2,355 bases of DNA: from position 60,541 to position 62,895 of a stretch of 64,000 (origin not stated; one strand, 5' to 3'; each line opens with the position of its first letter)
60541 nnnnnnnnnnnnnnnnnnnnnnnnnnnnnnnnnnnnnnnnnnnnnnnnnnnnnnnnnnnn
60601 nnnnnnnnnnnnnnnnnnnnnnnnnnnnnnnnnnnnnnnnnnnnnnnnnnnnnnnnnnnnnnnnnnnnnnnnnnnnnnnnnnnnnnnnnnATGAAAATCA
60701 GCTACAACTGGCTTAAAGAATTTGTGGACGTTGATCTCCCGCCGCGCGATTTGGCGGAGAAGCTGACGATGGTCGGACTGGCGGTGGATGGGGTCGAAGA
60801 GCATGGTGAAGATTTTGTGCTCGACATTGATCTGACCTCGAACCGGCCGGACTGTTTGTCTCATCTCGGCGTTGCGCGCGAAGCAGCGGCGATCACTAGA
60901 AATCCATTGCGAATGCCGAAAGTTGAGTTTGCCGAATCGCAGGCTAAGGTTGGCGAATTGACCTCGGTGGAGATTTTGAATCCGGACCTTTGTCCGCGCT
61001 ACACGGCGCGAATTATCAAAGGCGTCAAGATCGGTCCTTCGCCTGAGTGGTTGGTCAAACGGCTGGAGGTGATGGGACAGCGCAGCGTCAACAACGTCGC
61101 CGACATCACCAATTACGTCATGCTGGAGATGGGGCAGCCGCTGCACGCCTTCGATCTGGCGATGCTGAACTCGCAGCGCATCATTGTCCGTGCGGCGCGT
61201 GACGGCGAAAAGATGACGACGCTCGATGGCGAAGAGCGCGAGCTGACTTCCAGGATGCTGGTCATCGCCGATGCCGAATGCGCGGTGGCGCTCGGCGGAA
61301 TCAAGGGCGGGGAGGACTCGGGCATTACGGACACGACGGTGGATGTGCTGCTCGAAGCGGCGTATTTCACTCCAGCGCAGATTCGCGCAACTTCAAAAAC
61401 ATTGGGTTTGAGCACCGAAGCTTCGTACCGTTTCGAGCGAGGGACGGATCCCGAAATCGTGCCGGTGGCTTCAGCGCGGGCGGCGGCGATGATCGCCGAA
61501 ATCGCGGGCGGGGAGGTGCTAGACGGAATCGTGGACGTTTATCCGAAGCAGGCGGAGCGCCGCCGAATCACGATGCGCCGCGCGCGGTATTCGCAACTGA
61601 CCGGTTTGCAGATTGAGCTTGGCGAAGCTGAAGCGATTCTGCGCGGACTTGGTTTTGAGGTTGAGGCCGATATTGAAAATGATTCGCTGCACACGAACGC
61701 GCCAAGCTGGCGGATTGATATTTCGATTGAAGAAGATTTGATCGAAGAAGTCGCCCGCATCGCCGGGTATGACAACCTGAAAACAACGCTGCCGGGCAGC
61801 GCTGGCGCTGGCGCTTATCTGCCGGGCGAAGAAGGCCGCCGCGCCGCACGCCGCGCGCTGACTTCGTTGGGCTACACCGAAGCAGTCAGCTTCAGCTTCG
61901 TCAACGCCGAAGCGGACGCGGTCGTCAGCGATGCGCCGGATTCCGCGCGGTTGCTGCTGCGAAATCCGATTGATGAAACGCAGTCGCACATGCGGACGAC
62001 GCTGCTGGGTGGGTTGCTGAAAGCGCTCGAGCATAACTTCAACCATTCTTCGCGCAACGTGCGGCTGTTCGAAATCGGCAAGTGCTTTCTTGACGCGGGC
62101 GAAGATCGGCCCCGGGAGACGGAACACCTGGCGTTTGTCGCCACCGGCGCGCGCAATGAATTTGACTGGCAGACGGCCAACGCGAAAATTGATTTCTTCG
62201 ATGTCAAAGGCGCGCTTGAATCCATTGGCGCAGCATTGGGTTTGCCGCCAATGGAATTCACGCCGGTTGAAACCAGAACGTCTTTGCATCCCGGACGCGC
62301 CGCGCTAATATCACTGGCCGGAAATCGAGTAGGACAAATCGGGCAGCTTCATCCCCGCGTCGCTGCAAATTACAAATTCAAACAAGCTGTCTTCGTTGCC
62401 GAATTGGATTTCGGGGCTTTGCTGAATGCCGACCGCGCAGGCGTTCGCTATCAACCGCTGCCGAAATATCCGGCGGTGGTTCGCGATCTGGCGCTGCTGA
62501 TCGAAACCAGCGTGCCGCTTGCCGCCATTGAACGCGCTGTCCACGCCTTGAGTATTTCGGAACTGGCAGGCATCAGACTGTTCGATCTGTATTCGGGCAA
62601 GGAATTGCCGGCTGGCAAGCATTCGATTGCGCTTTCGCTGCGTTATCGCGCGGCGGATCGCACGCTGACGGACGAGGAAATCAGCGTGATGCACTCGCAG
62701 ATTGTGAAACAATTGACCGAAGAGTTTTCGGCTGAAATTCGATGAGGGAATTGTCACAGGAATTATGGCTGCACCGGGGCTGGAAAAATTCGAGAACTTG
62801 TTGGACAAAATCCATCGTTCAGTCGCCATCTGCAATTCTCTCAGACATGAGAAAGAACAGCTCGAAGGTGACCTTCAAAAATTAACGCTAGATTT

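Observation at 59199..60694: pheS-pheT operon interrupted by an RHH/PIN toxin-antitoxin pair and a 267-aa unknown ORF translationally coupled to pheT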

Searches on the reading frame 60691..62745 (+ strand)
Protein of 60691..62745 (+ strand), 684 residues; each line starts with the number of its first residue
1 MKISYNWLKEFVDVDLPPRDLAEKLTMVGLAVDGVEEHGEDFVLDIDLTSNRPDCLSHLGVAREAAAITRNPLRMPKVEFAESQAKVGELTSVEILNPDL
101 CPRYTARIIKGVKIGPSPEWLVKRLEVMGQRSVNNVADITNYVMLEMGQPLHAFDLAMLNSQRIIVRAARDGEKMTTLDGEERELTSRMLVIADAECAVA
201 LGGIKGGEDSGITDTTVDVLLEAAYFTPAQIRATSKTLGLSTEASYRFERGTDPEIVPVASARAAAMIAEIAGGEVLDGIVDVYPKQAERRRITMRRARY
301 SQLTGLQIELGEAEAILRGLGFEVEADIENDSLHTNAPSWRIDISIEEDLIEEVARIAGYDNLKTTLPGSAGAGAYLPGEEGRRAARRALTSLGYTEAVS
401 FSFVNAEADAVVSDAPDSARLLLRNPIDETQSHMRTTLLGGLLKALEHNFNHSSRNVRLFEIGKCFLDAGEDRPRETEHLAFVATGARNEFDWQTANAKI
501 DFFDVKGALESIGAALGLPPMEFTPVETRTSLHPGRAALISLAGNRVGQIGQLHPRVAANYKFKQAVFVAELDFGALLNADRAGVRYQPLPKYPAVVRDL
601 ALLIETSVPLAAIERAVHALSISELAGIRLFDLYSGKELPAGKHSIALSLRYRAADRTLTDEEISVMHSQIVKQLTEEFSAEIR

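Call 4: search_protein_families(library=pfam, proteins=[window:60691-62745:+], max_evalue=1)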
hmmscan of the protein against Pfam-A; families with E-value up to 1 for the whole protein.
window:60691-62745:+ (684 aa): 6 families
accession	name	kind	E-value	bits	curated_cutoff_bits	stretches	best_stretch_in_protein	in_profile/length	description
PF03483.22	B3_4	-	2.3e-69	232.9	29.3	1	101-273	2-174/174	B3/4 domain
PF17759.6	tRNA_synthFbeta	-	3.1e-62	210.3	22.4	1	364-574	2-214/214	Phenylalanyl tRNA synthetase beta chain CLM domain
PF03147.19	FDX-ACB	-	2.7e-27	95.5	31.1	1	591-684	1-94/94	Ferredoxin-fold anticodon binding domain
PF03484.21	B5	-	6.3e-21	74.8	28.6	1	293-360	1-67/67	tRNA synthetase B5 domain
PF15347.11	PAG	-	0.059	12.9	27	1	643-674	292-323/428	Phosphoprotein associated with glycosphingolipid-enriched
PF18262.7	PhetRS_B1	-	0.14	12.8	26.8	1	6-64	9-76/83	Phe-tRNA synthetase beta subunit B1 domain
